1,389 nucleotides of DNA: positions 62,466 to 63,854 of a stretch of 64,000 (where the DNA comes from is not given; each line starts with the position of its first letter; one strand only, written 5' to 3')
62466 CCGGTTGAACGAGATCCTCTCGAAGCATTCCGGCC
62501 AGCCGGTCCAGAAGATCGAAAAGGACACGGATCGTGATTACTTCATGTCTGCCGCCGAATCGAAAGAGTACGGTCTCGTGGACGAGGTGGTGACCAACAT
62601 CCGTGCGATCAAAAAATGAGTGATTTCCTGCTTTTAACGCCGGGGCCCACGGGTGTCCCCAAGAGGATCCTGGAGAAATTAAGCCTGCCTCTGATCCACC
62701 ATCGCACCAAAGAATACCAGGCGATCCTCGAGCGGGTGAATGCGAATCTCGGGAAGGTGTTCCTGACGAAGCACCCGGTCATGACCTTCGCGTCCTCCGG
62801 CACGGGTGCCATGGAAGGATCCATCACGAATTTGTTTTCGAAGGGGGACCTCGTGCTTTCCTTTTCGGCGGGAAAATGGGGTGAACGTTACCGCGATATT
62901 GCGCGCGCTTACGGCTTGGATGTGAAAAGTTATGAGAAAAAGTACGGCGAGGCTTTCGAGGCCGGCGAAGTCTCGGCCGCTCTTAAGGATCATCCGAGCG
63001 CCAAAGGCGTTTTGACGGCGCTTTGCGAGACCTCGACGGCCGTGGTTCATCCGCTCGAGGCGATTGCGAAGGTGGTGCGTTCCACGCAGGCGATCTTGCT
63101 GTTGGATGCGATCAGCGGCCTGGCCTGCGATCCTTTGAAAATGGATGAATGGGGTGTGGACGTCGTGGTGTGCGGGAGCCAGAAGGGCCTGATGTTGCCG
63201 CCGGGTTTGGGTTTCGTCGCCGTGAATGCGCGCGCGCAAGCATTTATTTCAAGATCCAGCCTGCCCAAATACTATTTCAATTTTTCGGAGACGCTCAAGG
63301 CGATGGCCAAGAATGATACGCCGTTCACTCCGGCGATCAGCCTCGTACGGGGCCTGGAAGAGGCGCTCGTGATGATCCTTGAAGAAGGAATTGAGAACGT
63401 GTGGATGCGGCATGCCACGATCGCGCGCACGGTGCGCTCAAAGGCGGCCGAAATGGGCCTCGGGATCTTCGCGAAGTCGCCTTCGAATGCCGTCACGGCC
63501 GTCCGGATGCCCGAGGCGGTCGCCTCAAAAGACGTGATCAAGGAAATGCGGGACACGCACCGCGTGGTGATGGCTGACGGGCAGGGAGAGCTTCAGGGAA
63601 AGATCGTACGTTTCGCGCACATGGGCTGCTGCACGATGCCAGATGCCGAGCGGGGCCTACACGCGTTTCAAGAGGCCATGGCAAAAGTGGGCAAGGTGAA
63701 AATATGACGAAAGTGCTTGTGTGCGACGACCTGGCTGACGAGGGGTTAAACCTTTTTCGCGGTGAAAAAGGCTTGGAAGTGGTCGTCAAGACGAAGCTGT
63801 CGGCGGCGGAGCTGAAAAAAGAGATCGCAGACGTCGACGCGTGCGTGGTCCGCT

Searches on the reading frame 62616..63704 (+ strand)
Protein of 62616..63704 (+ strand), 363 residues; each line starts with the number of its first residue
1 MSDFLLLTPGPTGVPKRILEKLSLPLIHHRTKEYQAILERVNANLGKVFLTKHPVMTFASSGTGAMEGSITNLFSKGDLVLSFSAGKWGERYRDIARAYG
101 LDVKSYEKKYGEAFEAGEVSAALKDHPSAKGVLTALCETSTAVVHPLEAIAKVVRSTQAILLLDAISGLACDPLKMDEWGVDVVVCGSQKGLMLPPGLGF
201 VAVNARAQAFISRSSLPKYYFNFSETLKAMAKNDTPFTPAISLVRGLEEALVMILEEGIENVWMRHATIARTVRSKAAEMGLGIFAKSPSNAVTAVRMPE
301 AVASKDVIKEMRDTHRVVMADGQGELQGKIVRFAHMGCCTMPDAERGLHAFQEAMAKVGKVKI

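Call 63: find_encoding_contigs(protein=window:62616-63704:+, flank=10000, max_places=3)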
Protein window:62616-63704:+ (363 aa): 1 contig read that carries it; 1 place shown.
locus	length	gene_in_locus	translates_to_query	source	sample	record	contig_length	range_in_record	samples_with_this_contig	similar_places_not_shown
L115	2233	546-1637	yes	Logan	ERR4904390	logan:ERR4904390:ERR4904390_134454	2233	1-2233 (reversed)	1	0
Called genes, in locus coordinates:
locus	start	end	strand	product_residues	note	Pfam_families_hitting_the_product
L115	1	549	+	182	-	?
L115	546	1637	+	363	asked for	PF00155:Aminotran_1_2, PF00266:Aminotran_5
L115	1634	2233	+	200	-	?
